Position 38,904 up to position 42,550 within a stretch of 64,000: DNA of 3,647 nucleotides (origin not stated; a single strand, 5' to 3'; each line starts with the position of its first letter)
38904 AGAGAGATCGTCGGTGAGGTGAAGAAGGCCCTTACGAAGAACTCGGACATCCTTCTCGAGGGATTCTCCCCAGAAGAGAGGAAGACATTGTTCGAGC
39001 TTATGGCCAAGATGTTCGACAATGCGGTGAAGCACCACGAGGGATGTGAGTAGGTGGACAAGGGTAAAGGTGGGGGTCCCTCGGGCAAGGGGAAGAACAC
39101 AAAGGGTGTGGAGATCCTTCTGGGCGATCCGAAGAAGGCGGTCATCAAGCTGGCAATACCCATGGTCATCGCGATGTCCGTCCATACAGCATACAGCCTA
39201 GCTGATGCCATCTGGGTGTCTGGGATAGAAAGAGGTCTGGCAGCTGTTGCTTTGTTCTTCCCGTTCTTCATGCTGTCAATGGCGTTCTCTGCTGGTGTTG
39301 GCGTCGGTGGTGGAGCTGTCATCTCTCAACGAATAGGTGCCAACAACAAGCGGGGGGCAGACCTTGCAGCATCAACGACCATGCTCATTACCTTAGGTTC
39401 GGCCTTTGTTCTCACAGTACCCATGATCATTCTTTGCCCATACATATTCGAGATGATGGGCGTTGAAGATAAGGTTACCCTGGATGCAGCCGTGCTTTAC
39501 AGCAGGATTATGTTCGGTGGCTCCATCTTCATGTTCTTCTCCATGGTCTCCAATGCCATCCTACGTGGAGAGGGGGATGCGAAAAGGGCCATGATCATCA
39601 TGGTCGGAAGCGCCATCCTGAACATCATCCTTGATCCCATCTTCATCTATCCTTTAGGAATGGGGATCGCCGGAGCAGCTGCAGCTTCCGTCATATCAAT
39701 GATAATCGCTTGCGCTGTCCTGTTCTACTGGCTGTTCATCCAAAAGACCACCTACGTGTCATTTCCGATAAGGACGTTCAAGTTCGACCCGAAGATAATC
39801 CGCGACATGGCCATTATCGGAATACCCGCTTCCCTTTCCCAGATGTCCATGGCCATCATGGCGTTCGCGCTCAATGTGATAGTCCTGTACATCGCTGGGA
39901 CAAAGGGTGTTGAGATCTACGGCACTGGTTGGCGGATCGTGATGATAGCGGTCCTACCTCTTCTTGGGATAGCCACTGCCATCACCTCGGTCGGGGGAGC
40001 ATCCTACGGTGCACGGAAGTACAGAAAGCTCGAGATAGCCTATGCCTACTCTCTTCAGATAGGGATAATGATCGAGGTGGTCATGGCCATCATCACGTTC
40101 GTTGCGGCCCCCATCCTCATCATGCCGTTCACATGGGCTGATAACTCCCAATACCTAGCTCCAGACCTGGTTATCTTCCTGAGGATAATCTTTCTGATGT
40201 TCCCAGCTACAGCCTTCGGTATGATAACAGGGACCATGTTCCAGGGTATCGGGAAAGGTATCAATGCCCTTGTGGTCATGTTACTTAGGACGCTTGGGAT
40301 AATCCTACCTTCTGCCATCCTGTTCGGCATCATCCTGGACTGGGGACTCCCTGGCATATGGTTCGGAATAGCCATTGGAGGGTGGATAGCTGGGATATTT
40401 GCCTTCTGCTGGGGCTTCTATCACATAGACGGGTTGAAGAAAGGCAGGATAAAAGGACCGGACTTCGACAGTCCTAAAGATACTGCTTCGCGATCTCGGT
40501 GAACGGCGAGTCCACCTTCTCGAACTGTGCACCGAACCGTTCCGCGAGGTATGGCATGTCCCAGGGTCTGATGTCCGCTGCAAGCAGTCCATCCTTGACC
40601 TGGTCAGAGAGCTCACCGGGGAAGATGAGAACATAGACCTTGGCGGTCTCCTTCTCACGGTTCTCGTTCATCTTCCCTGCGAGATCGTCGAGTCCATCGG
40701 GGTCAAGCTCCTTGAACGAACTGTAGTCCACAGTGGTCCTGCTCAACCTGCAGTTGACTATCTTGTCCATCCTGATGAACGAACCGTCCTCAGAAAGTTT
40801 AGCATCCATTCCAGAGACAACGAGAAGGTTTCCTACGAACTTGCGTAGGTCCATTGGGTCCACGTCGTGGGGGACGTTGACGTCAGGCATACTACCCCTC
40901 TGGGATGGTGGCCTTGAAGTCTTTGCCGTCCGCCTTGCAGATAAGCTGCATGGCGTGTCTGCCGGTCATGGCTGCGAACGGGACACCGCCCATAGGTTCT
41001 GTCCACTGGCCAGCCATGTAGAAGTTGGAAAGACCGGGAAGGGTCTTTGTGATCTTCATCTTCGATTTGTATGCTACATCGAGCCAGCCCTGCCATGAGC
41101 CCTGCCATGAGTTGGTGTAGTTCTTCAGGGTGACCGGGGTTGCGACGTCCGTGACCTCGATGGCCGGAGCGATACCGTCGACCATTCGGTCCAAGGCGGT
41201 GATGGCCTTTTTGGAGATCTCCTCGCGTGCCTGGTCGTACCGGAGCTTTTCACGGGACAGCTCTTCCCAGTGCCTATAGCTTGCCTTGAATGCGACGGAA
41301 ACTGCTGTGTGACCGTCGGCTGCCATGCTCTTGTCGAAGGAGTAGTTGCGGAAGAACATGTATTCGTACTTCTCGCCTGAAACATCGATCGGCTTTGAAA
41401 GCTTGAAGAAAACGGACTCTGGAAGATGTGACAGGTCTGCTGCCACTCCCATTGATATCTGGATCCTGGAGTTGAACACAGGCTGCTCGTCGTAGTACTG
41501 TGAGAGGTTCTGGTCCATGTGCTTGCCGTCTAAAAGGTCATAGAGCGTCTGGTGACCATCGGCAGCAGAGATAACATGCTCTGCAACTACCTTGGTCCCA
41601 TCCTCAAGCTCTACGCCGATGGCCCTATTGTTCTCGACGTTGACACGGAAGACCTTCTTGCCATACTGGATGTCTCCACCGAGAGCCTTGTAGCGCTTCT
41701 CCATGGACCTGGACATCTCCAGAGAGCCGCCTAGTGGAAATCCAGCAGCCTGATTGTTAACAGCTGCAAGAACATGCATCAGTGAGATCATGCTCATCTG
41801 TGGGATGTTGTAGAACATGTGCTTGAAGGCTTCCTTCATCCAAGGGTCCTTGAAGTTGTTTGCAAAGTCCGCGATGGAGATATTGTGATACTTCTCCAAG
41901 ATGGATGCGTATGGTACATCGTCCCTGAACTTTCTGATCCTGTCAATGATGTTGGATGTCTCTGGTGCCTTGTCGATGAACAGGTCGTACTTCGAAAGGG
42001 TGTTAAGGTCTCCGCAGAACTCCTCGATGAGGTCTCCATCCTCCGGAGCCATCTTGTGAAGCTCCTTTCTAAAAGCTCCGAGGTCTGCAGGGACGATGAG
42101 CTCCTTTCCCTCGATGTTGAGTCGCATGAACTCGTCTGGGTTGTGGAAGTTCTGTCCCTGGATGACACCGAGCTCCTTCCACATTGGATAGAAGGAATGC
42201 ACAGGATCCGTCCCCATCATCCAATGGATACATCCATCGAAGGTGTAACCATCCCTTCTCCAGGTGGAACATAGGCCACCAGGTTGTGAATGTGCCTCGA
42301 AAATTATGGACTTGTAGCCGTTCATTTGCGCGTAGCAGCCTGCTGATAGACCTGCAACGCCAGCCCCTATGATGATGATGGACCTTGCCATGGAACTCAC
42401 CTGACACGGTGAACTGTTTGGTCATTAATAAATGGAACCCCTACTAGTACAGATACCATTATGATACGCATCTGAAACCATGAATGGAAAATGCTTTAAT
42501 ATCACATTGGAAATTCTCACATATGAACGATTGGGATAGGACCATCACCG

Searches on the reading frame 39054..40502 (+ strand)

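Call 26: search_protein_families(library=pfam, proteins=[window:39054-40502:+], max_evalue=0.00001)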
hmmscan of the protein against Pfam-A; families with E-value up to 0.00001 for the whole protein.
window:39054-40502:+ (482 aa): 1 family
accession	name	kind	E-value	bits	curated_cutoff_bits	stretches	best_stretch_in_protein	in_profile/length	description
PF01554.23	MatE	-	9.9e-47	159.1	24.9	2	36-196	1-161/161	MatE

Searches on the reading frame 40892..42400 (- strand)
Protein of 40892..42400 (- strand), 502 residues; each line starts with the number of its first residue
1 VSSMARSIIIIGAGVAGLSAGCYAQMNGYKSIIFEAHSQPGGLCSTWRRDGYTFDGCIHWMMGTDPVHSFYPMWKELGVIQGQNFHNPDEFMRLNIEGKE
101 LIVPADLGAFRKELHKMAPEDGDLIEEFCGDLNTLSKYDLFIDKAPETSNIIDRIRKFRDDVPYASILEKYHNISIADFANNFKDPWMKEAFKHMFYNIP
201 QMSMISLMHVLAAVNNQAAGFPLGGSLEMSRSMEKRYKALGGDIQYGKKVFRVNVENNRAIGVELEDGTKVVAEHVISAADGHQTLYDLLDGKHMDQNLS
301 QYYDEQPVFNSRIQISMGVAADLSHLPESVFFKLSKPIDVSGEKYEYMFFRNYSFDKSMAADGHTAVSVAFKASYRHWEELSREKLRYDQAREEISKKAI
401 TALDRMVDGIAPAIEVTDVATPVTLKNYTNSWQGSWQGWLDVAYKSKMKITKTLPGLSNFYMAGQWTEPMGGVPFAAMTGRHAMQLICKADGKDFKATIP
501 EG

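Call 26: search_protein_families(library=pfam, proteins=[window:40892-42400:-], max_evalue=0.00001)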
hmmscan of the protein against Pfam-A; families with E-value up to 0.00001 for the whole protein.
window:40892-42400:- (502 aa): 4 families
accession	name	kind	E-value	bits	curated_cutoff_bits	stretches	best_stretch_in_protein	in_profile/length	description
PF01593.30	Amino_oxidase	-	1.8e-24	87.3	19.8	1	15-485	1-440/443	Flavin containing amine oxidoreductase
PF13450.12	NAD_binding_8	-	2e-15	57.3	21.9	1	10-77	1-68/68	NAD(P)-binding Rossmann-like domain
PF01266.30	DAO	-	3.7e-09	37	27.9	0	8-48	2-41/353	FAD dependent oxidoreductase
PF03486.20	HI0933_like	-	4.4e-06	26.7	50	0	7-41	2-36/244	HI0933-like protein Rossmann domain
